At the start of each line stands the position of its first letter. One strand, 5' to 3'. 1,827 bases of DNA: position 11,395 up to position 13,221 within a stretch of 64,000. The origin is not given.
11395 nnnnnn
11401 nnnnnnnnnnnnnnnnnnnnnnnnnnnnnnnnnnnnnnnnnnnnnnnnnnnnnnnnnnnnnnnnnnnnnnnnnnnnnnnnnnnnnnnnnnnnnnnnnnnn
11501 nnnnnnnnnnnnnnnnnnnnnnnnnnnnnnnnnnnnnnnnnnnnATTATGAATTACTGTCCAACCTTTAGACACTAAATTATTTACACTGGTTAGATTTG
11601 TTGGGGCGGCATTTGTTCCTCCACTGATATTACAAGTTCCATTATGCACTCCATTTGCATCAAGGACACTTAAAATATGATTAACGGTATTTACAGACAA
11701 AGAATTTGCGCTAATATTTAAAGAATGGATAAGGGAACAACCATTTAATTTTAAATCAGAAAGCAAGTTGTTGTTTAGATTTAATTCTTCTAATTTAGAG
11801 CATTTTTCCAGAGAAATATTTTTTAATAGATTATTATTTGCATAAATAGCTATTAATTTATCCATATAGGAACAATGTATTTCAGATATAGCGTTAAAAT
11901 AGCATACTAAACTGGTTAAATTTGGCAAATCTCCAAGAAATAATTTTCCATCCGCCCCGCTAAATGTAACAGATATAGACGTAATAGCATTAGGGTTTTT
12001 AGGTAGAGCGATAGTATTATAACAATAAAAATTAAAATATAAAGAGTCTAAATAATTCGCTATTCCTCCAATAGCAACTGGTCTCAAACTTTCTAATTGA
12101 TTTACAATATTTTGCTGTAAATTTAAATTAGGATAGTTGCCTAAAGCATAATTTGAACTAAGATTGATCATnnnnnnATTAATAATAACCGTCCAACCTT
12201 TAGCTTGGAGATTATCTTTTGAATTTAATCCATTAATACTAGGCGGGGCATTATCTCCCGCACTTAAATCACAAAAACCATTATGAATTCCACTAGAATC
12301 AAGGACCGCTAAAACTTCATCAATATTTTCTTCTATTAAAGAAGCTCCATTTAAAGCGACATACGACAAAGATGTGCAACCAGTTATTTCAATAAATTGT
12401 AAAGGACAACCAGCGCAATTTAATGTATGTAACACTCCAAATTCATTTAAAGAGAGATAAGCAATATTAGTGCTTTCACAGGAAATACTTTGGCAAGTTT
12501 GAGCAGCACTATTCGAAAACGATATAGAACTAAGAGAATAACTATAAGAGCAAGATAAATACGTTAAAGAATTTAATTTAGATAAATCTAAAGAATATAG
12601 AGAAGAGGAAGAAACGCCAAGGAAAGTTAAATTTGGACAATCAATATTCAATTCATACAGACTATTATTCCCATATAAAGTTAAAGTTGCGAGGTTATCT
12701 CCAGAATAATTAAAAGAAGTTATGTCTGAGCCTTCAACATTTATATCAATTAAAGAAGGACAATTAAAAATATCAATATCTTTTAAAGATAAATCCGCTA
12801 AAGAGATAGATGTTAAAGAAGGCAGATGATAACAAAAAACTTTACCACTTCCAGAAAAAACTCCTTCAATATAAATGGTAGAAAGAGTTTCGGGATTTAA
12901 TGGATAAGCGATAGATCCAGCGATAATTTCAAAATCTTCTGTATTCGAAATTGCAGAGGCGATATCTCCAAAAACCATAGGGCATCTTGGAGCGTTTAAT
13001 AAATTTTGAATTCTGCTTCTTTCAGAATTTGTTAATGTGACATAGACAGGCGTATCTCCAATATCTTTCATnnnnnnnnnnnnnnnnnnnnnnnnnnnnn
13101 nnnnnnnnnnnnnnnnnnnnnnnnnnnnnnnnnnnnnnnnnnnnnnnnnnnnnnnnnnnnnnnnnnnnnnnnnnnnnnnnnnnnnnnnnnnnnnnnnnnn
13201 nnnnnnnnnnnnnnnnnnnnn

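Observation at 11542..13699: Tandem family of three LRR paralogues with a shared C-terminal module, one copy split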

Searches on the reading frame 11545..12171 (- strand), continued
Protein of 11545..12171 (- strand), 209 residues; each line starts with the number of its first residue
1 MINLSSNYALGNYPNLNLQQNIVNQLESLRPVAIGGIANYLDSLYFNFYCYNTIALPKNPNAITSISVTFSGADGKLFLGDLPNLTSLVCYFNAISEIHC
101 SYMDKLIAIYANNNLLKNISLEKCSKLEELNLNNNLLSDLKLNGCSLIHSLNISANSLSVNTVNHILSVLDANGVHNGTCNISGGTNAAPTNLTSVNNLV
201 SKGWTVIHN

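Call 75: find_related_loci(query=A2, collection=genome_contigs, flank=6000)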
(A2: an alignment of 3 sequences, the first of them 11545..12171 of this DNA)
Query A2 (209 aa) in genome_contigs; peptide patterns used: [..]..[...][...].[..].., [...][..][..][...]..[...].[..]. (x = any residue, [..] = any of these).
69 stretches matched a pattern; 11 encode a relative of the query (tblastn E <= 1e-3); 11 distinct loci.
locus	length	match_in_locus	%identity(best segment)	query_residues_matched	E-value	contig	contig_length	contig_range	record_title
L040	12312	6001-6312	34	110-209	9e-12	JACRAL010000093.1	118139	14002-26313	MAG: Bacteroidetes bacterium isolate NC_groundwater_1592_Pr3_B-0.1um_39_19 SR-2_scaffold_141_1708589, whole genome shotg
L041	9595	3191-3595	28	66-206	1e-11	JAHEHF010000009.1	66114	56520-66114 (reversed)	MAG: Flavobacteriaceae bacterium isolate Ww436 NODE_294_length_66114_cov_5.987711, whole genome shotgun sequence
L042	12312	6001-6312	35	110-209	5e-10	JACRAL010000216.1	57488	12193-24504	MAG: Bacteroidetes bacterium isolate NC_groundwater_1592_Pr3_B-0.1um_39_19 SR-2_scaffold_141_4119617, whole genome shotg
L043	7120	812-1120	34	110-209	1e-9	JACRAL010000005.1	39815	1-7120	MAG: Bacteroidetes bacterium isolate NC_groundwater_1592_Pr3_B-0.1um_39_19 SR-2_scaffold_141_47319, whole genome shotgun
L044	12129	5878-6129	38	130-209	2e-9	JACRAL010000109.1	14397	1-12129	MAG: Bacteroidetes bacterium isolate NC_groundwater_1592_Pr3_B-0.1um_39_19 SR-2_scaffold_141_1854672, whole genome shotg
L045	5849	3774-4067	35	109-206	4e-9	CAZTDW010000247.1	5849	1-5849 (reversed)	MAG TPA_asm: uncultured Rikenellaceae bacterium isolate binchicken_co22_24 genome assembly, contig: NODE_13063_length_58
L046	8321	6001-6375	24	82-206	9e-9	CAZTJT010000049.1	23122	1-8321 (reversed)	MAG TPA_asm: uncultured Rikenellaceae bacterium isolate binchicken_co7_100 genome assembly, contig: NODE_3264_length_231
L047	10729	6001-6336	28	96-206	5e-7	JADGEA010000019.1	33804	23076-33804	MAG: Flavobacteriaceae bacterium isolate BB24 NODE_1177_length_33804_cov_7.741314, whole genome shotgun sequence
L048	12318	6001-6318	35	112-209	2e-6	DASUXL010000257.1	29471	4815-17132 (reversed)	MAG TPA_asm: Candidatus Limnocylindrales bacterium isolate SMAG_U1868 k141_1276960, whole genome shotgun sequence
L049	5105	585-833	29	125-206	3e-6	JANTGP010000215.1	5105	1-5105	MAG: Bacteroidetes bacterium isolate bin10073 c_000000019795, whole genome shotgun sequence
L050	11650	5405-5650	31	105-206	8e-6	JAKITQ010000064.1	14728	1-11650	MAG: Flavobacteriaceae bacterium isolate D96SM.bin.46 NODE_3025_length_14728_cov_8.735635, whole genome shotgun sequence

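Call 79: search_protein_families(library=pfam, proteins=[L040:365-1930:+, L040:2670-4202:-, L040:4609-5043:+, L040:5059-6312:+, L040:6538-9975:+, L040:10433-11578:+, L042:2387-4510:+, L042:4658-5059:+, L042:5068-6312:+, L042:6909-8126:-], max_evalue=0.001)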
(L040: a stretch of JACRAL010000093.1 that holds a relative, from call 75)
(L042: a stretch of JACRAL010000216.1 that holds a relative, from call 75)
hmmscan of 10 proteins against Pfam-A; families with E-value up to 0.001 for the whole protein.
L040:365-1930:+ (522 aa): 4 families
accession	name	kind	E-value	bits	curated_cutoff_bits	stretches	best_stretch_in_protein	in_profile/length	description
PF00890.30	FAD_binding_2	-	3e-95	320.3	20.4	1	6-390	1-414/414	FAD binding domain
PF02910.25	Succ_DH_flav_C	-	4.2e-10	40.1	20.8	1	439-520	2-89/130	Fumarate reductase flavoprotein C-term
PF07992.20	Pyr_redox_2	-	2.6e-07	30.8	26.1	0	6-93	2-70/291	Pyridine nucleotide-disulphide oxidoreductase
PF01266.30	DAO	-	1.7e-05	25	27.9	1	6-114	1-95/353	FAD dependent oxidoreductase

L040:2670-4202:- (511 aa): 2 families
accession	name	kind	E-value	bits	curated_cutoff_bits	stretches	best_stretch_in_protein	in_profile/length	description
PF13424.12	TPR_12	-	8.5e-05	23.1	30.1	0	320-381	12-73/77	Tetratricopeptide repeat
PF13428.12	TPR_14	-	0.00076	20.4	23.5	0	96-134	4-43/44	Tetratricopeptide repeat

L040:4609-5043:+ (145 aa): 0 families

L040:5059-6312:+ (418 aa): 0 families

L040:6538-9975:+ (1146 aa): 3 families
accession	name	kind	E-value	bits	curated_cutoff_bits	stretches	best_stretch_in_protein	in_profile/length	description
PF14873.11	BNR_assoc_N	-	6.2e-10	39.4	25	1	327-443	10-151/153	N-terminal domain of BNR-repeat neuraminidase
PF18962.6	Por_Secre_tail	-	1.4e-08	35.4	27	1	1064-1129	1-66/75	Secretion system C-terminal sorting domain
PF06739.17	SBBP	-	1.2e-06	28.8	20.5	0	685-701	16-32/38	Beta-propeller repeat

L040:10433-11578:+ (382 aa): 0 families

L042:2387-4510:+ (708 aa): 3 families
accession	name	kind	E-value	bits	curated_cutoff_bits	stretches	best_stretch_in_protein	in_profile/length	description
PF18962.6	Por_Secre_tail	-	6.9e-14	52.3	27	1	637-706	1-75/75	Secretion system C-terminal sorting domain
PF13573.12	SprB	-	1.4e-08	34.6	28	1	553-587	2-37/37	SprB repeat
PF15605.11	Ntox28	-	6.7e-05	23.4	25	0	11-35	42-66/113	Bacterial toxin 28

L042:4658-5059:+ (134 aa): 0 families

L042:5068-6312:+ (415 aa): 0 families

L042:6909-8126:- (406 aa): 2 families
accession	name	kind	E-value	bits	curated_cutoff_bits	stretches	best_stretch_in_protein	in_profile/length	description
PF05222.21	AlaDh_PNT_N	-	1.9e-21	77.2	30.4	1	11-142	1-135/136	Alanine dehydrogenase/PNT, N-terminal domain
PF01262.27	AlaDh_PNT_C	-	2.1e-06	27.7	23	1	266-389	93-207/214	Alanine dehydrogenase/PNT, C-terminal domain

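Call 82: fold_search(model_id=the predicted structure, library=viral)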
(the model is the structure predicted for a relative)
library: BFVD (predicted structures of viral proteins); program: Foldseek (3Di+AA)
matches with E <= 10: 276; with E <= 0.001: 5
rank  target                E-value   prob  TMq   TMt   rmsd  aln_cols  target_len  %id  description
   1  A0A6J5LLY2            4.4e-05  1.00  0.36  0.16  12.5       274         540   16  Uncharacterized protein [uncultured Caudovirales phage]
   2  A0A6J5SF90            8.0e-05  1.00  0.29  0.20  13.3       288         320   17  Uncharacterized protein [uncultured Caudovirales phage]
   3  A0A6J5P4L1            1.7e-04  1.00  0.39  0.22  10.4       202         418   21  Uncharacterized protein [uncultured Caudovirales phage]
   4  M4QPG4                2.7e-04  1.00  0.28  0.17  13.4       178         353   26  PKD domain-containing protein [Synechococcus phage S-SKS1]
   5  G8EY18                2.7e-04  1.00  0.33  0.07  11.1       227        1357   18  Uncharacterized protein [Synechococcus phage S-CAM8]
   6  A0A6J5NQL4            1.2e-03  1.00  0.43  0.19   9.8       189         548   21  PKD domain containing protein [uncultured Caudovirales phage]
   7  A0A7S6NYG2            2.8e-03  0.97  0.33  0.21  12.6       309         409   16  Disease resistance R13L4/SHOC-2-like LRR domain-containing protein [Bathycoccus sp. RCC716 virus 2]
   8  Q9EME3                3.0e-03  0.91  0.27  0.23  10.9       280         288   12  AMV263 [Amsacta moorei entomopoxvirus]
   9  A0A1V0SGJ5            1.5e-02  1.00  0.49  0.32   6.9       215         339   16  Leucine-rich repeat protein [Hokovirus HKV1]
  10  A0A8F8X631            1.6e-02  1.00  0.43  0.51   7.6       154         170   20  (no name in the UniProt tables at hand)
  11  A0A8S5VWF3            2.5e-02  0.99  0.40  0.28  10.3       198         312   16  (no name in the UniProt tables at hand)
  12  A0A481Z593            2.7e-02  0.96  0.39  0.31   8.7       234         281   14  Leucine rich repeat protein [Pithovirus LCPAC104]
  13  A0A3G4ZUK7            2.9e-02  0.99  0.35  0.17   5.8       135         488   19  Leucine-rich repeat protein [Edafosvirus sp.]
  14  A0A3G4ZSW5            2.9e-02  0.90  0.35  0.24   9.9       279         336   14  Leucine-rich repeat protein [Barrevirus sp.]
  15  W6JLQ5                3.5e-02  0.97  0.29  0.18  12.0       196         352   12  Cell wall surface anchor family protein [Alphaentomopoxvirus acuprea]
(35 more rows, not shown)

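Call 91: search_protein_families(library=ncbifam, proteins=[P0002, P0001, P0005, L041:1154-8215:+], max_evalue=0.01)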
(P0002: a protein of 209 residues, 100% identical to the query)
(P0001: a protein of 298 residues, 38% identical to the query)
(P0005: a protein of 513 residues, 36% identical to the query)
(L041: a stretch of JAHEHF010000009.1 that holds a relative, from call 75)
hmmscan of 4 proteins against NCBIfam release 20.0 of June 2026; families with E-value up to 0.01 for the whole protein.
P0002 (209 aa): 2 families
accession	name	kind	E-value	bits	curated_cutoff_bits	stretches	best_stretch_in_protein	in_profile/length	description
NF041351.1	XopL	equivalog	0.00027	19.8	500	1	99-162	208-274/497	type III secretion system leucine-rich repeat domain-containing effector XopL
NF033187.0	internalin_J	exception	0.0041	15.5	1700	1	63-168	95-200/846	class 1 internalin InlJ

P0001 (298 aa): 1 family
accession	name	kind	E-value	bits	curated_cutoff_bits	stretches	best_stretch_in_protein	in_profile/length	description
NF033187.0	internalin_J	exception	0.00019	19.9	1700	1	90-250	142-301/846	class 1 internalin InlJ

P0005 (513 aa): 5 families
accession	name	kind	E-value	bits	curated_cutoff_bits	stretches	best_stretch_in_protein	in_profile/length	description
NF033187.0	internalin_J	exception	3.8e-15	55.2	1700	2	216-440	129-341/846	class 1 internalin InlJ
NF047464.1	FibnectbindLIC11051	equivalog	5.5e-06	25.1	1000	1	142-238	448-549/685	LIC_11051 family fibronectin-binding protein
NF041381.1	XopAC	subfamily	3.7e-05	22.6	450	0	306-393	91-173/451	XopAC/AvrAC family type III secretion system effector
NF011897.0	PRK15370.1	equivalog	0.00024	19.1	1113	0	144-249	269-372/755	SPI-1 type III secretion system effector E3 ubiquitin transferase SlrP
NF033190.2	inl_like_NEAT_1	exception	0.00038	18.9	1275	1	127-318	277-463/754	NEAT domain-containing leucine-rich repeat protein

L041:1154-8215:+ (2354 aa): 3 families
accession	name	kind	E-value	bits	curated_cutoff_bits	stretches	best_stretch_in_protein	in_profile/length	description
NF033187.0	internalin_J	exception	4.9e-64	217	1700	8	218-364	48-190/846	class 1 internalin InlJ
NF011897.0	PRK15370.1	equivalog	1.2e-12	46.6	1113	1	891-969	303-381/755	SPI-1 type III secretion system effector E3 ubiquitin transferase SlrP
NF000985.0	PRK00103.1-3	equivalog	0.00051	19.9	172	0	749-799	66-116/159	23S rRNA (pseudouridine(1915)-N(3))-methyltransferase RlmH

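Call 99: search_protein_families(library=phrogs, proteins=[L016:2512-3090:+, L016:5973-6863:+, L027:5831-6391:+, L027:11814-14435:+, L028:2625-4235:+, L028:11854-12876:+, L033:5014-6315:+, L033:13162-15420:+, L036:5035-6135:+, L036:2777-4105:+], max_evalue=0.0001)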
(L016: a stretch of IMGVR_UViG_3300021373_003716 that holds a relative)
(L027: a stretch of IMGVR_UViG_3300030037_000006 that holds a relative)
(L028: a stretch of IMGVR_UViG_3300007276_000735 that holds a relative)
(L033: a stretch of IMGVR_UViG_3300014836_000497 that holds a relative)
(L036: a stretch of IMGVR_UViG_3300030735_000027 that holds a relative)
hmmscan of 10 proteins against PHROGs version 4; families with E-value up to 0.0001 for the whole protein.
L016:2512-3090:+ (193 aa): 0 families

L016:5973-6863:+ (297 aa): 0 families

L027:5831-6391:+ (187 aa): 3 families
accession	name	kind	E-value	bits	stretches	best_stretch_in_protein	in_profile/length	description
phrog_21978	-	unknown function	5.7e-09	37.2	1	84-186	122-217/220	-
phrog_8780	-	tail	6.5e-07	28.9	1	90-186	661-755/755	minor tail protein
phrog_16053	-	tail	6.4e-05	23.6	1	94-187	63-151/310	tail fiber protein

L027:11814-14435:+ (874 aa): 3 families
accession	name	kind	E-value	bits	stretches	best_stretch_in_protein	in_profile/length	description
phrog_23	-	tail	1.8e-49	169.9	1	415-871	69-466/496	tail sheath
phrog_10581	-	tail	4.4e-24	85.8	1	666-862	699-904/915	tail sheath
phrog_19666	-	tail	7.1e-08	32.3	1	614-807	751-926/985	tail sheath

L028:2625-4235:+ (537 aa): 1 family
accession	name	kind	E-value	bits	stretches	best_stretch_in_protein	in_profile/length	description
phrog_5725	-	other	6.4e-130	435.3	1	10-530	5-535/540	chaperonin groEL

L028:11854-12876:+ (341 aa): 3 families
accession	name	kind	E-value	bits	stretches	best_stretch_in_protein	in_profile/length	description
phrog_6002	-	head and packaging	4.4e-24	85.1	2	204-275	688-759/1183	virion structural protein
phrog_23837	-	head and packaging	6.6e-22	79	1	217-341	246-370/507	virion structural protein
phrog_4636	-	tail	2.8e-18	66.7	1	216-341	236-338/763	tail spike protein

L033:5014-6315:+ (434 aa): 12 families
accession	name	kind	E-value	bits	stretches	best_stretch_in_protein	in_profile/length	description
phrog_6002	-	head and packaging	1.9e-30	106.2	2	160-275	694-808/1183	virion structural protein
phrog_5073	-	tail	3.6e-30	106.5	1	44-143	185-285/519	tail fiber protein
phrog_23837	-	head and packaging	8.6e-25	88.5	1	160-332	223-395/507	virion structural protein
phrog_4636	-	tail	4.2e-22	79.4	2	166-294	236-389/763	tail spike protein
phrog_29268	-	unknown function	3.5e-11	43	1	42-143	329-430/653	-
phrog_10972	-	tail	4.5e-10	40.5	1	30-70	149-190/343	tail fiber protein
phrog_17587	-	tail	3.2e-08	33.5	1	43-143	348-414/641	tail fiber protein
phrog_366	-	tail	9.1e-07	29.6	0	45-70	338-363/474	tail fiber protein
phrog_9328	-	unknown function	1.5e-06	29.3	0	23-67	17-61/94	-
phrog_8981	-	unknown function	2.8e-05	25.1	0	45-70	26-51/58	-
phrog_22681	-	DNA, RNA and nucleotide metabolism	3.1e-05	24.9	0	45-76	116-147/157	DNA polymerase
phrog_29809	-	unknown function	8.1e-05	23.8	0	32-71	8-48/170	-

L033:13162-15420:+ (753 aa): 1 family
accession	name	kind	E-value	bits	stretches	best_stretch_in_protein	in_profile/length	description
phrog_6681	-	head and packaging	2.7e-181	605.6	1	40-749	12-752/758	terminase large subunit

L036:5035-6135:+ (367 aa): 11 families
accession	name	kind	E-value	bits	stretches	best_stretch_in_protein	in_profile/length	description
phrog_1954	-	head and packaging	3.9e-18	67.3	1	247-319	57-143/199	virion structural protein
phrog_14726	-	tail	5e-10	39.7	1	1-316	1-291/537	tail fiber protein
phrog_16348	-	unknown function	3.9e-09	36.4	1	185-248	267-330/818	-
phrog_5711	-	head and packaging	3e-07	31.7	1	273-330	48-105/157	head fiber protein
phrog_26941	-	tail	3e-07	30.5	1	243-295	360-410/603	tail protein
phrog_2824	-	head and packaging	1.3e-06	27.7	1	242-327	324-409/1151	virion structural protein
phrog_25379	-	tail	1.5e-06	28.6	1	158-245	121-213/384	tail protein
phrog_32265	-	unknown function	4.1e-06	27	0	242-294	420-472/609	-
phrog_5207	-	unknown function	6.2e-06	25.9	0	274-328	340-396/689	-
phrog_35419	-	tail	1.5e-05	25.5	1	128-254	44-167/414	tail fiber protein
phrog_28171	-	unknown function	3.2e-05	23.8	1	238-311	60-132/476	-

L036:2777-4105:+ (443 aa): 1 family
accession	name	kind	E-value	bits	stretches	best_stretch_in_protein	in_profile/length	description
phrog_1493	-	lysis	8e-08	32.9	1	57-239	28-182/394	endolysin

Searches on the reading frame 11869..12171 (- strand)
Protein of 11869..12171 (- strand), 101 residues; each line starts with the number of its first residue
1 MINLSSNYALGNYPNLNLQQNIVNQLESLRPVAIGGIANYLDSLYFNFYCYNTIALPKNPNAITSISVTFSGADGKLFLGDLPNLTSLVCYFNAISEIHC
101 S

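Call 53: find_homologous_proteins(query=A5, max_evalue=0.01)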
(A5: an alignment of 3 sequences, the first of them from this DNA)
Query A5 (3 sequences) (101 aa, profile of the alignment): 1 proteins with E <= 0.01 among 71 candidates.
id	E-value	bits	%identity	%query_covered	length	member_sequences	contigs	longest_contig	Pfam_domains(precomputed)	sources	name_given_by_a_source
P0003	4.7e-41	157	31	71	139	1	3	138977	-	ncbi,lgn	-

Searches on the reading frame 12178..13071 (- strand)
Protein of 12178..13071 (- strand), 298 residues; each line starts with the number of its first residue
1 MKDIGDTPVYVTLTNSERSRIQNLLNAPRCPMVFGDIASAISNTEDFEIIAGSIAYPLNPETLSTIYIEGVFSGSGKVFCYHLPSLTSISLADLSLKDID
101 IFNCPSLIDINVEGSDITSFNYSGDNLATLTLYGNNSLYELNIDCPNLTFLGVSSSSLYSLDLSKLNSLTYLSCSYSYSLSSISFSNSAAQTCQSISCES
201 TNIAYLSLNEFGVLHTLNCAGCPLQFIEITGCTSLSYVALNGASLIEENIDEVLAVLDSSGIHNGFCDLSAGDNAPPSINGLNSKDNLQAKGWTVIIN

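Call 8: search_protein_families(library=pfam, proteins=[window:12178-13071:-], max_evalue=0.1)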
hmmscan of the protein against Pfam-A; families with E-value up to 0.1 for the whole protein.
window:12178-13071:- (298 aa): 4 families
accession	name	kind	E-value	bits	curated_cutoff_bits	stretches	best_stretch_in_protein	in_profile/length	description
PF12799.13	LRR_4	-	2.8e-06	27.8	27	1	84-120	1-42/44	Leucine Rich repeats (2 copies)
PF23622.1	LRR_At1g61320_AtMIF1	-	0.01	15.7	26.9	1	95-169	141-212/384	At1g61320/AtMIF1, LRR domain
PF23952.1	LRR_EndoS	-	0.022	15.4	27.9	0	95-122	69-99/116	Endo-beta-N-acetylglucosaminidase EndoS LRR domain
PF25492.1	DUF7911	-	0.024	14.3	26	1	122-178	63-115/300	Domain of unknown function (DUF7911)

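Call 10: search_dna_similar(query=window:12178-13071:-, collection=phages, mode=protein, max_evalue=0.001)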
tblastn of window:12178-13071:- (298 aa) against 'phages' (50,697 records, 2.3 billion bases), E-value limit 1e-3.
No match.

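Call 18: search_protein_families(library=phrogs, proteins=[window:12178-13071:-], max_evalue=0.001)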
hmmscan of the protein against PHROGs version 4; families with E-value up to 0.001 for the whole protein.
window:12178-13071:- (298 aa): 1 family
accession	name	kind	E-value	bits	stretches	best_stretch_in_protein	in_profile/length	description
phrog_7816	-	unknown function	8.3e-10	38.6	1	89-265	113-287/739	-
